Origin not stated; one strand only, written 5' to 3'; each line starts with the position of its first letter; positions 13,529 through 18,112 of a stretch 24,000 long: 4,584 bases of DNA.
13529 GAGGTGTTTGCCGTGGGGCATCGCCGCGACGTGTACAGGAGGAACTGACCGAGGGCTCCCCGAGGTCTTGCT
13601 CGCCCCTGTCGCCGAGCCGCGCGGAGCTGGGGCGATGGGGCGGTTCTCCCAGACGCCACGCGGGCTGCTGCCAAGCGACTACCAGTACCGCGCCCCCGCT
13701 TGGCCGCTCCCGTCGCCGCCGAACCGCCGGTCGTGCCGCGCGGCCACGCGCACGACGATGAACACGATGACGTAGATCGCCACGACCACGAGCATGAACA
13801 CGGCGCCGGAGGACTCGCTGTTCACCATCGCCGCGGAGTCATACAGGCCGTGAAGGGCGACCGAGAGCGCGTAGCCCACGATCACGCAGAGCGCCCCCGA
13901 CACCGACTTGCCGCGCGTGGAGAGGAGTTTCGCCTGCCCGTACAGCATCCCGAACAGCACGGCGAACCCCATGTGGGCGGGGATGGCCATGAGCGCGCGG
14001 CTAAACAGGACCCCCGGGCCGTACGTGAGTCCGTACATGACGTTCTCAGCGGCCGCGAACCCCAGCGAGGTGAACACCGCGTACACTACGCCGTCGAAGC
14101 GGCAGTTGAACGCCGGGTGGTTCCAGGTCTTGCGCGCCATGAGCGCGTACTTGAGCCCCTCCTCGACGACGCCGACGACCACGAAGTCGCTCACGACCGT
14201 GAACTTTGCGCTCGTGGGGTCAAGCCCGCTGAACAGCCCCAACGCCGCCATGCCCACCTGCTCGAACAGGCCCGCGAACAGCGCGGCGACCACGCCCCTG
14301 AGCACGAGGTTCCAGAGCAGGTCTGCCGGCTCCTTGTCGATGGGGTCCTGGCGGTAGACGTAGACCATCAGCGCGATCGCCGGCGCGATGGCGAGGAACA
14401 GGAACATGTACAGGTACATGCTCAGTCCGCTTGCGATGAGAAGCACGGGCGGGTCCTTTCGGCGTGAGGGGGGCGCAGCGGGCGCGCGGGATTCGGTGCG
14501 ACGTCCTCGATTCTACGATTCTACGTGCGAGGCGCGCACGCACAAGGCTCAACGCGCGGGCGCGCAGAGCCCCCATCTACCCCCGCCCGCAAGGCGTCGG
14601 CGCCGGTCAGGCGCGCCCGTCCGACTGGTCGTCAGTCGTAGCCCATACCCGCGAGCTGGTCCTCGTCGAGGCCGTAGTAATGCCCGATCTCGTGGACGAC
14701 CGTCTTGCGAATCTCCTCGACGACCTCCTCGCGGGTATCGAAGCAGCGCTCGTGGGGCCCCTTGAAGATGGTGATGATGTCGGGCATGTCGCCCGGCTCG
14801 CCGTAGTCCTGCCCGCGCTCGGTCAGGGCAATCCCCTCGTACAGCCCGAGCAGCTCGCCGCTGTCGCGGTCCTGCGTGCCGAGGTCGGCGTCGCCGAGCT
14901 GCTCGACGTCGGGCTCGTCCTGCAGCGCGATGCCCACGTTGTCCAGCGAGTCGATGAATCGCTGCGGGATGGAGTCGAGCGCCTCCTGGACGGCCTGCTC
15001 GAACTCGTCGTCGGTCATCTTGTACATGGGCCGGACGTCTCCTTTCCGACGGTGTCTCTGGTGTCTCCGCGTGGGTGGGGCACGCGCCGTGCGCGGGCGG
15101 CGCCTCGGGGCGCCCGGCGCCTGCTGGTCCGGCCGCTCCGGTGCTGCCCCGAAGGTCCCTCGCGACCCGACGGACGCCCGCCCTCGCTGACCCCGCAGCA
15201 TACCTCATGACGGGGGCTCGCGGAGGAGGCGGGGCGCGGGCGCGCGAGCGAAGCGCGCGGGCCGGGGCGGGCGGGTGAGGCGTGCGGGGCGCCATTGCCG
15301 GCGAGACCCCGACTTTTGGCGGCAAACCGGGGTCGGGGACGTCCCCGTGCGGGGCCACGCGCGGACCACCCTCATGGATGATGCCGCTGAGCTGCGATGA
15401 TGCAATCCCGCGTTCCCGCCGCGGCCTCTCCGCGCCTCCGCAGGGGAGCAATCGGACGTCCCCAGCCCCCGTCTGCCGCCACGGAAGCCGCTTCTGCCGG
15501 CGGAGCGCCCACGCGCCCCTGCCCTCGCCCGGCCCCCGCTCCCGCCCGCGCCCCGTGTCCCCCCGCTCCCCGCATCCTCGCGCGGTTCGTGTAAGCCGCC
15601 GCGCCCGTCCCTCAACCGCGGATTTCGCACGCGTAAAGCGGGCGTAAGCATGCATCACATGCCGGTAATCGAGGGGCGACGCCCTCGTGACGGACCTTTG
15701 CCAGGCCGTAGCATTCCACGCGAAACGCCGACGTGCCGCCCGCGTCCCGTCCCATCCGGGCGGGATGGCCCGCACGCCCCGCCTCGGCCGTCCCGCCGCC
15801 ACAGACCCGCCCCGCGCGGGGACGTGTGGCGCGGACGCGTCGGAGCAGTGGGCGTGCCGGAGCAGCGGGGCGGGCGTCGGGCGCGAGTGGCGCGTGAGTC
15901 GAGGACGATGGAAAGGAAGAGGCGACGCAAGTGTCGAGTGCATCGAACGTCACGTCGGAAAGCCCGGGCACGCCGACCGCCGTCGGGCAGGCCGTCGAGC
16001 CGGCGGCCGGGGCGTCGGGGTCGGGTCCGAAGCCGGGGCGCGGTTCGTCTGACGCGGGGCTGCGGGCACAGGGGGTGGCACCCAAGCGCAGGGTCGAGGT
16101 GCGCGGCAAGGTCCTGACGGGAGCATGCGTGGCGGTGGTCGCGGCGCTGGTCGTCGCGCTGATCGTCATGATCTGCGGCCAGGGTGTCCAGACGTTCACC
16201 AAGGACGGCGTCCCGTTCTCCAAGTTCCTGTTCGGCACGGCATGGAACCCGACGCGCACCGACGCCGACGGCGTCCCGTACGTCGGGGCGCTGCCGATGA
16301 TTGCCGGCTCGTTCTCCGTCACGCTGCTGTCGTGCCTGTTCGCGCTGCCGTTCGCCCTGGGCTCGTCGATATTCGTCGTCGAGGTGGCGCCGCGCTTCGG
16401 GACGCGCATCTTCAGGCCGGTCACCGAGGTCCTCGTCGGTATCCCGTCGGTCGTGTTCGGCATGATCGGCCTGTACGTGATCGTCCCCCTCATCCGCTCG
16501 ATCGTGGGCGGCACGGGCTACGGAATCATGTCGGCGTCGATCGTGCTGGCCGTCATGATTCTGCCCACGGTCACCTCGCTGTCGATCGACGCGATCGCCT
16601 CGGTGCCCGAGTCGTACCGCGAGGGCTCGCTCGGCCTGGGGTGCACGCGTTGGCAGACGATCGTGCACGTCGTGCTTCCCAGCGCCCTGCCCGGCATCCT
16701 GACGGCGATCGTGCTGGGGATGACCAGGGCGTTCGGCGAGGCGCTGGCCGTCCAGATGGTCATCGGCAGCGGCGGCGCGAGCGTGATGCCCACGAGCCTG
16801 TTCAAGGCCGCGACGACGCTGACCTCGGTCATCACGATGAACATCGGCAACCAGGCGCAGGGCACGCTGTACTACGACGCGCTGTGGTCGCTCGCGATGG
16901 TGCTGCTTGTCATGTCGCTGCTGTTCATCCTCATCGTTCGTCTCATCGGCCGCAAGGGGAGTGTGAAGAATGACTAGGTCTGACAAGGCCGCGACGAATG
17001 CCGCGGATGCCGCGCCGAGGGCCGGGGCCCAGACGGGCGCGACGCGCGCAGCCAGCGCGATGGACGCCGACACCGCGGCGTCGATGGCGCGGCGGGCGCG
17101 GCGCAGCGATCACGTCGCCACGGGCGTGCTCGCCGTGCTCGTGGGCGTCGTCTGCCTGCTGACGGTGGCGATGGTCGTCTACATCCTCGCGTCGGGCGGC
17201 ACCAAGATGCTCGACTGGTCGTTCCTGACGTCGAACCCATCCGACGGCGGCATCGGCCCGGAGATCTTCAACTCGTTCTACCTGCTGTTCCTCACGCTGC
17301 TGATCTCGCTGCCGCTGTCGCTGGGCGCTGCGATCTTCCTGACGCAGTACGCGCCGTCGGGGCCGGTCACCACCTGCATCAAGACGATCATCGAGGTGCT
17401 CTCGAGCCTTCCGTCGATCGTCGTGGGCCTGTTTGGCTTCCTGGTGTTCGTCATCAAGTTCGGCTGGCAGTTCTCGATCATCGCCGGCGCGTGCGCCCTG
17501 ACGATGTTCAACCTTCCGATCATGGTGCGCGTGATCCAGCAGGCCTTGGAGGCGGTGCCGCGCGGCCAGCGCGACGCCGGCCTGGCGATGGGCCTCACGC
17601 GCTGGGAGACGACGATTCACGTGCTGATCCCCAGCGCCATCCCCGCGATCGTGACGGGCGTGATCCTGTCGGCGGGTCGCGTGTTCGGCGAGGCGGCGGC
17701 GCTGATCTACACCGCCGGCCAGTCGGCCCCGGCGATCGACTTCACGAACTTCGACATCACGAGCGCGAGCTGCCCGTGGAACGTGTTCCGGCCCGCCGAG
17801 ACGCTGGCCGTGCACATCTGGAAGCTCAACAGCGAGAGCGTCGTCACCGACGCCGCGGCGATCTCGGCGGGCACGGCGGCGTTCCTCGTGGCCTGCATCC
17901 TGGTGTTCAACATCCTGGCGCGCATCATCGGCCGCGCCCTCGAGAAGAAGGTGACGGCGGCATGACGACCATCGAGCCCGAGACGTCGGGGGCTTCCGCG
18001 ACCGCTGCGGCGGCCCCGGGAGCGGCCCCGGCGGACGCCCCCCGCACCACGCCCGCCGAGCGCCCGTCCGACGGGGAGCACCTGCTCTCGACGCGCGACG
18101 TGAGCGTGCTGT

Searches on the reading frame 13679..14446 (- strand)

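Call 19: search_protein_families(library=pfam, proteins=[window:13679-14446:-], max_evalue=0.01)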
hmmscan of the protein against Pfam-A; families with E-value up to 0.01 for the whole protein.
window:13679-14446:- (255 aa): 1 family
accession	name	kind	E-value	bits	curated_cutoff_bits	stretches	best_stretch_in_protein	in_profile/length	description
PF13367.11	PrsW-protease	-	3.1e-30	105.6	23.5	1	39-228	1-192/196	PrsW family intramembrane metalloprotease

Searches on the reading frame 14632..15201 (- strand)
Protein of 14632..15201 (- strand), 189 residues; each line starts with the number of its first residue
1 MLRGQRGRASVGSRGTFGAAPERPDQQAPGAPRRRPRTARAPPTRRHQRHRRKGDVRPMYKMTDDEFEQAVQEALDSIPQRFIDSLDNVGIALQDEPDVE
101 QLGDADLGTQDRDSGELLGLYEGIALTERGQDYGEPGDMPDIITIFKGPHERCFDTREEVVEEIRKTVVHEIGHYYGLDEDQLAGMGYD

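Call 19: search_protein_families(library=pfam, proteins=[window:14632-15201:-], max_evalue=0.01)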
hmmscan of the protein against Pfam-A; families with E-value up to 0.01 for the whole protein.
window:14632-15201:- (189 aa): 1 family
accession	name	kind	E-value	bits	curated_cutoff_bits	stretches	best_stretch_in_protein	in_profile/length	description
PF06262.17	Zincin_1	-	2.3e-25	88.8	22.4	1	86-186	1-95/97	Zincin-like metallopeptidase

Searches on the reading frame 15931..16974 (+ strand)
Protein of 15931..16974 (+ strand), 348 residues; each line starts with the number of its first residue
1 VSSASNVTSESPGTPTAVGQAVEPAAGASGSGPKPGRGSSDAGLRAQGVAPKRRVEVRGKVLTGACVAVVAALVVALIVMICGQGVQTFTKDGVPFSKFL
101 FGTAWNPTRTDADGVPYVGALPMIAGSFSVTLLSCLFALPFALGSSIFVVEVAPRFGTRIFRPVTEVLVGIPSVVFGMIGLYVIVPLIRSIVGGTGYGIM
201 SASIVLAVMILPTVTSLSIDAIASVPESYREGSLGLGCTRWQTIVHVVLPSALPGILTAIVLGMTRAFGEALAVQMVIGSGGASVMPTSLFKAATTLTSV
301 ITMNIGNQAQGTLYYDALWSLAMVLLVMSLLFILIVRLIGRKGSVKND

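Call 19: search_protein_families(library=pfam, proteins=[window:15931-16974:+], max_evalue=0.01)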
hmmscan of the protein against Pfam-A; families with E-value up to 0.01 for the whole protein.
window:15931-16974:+ (348 aa): 1 family
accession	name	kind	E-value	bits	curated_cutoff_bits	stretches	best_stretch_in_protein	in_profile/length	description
PF00528.27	BPD_transp_1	-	4.8e-23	82.3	26.4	1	154-341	13-180/184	Binding-protein-dependent transport system inner membrane component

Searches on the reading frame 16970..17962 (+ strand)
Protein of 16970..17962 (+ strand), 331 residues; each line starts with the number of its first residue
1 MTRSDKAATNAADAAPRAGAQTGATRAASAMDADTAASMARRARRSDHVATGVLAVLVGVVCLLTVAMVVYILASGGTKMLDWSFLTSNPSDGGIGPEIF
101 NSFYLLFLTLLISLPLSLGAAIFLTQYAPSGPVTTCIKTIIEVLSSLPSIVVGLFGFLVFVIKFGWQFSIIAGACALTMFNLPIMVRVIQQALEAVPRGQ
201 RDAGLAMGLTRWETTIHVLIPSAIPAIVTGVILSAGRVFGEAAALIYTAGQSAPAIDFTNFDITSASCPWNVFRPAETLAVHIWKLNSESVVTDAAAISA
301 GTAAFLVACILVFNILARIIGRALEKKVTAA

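Call 19: search_protein_families(library=pfam, proteins=[window:16970-17962:+], max_evalue=0.01)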
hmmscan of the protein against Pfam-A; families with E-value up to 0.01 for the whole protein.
window:16970-17962:+ (331 aa): 2 families
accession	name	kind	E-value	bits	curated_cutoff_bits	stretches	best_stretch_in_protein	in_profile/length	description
PF00528.27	BPD_transp_1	-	3.6e-24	85.9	26.4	1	119-328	3-182/184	Binding-protein-dependent transport system inner membrane component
PF19779.4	DUF6264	-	0.0055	17.3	31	1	6-69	31-93/183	Family of unknown function (DUF6264)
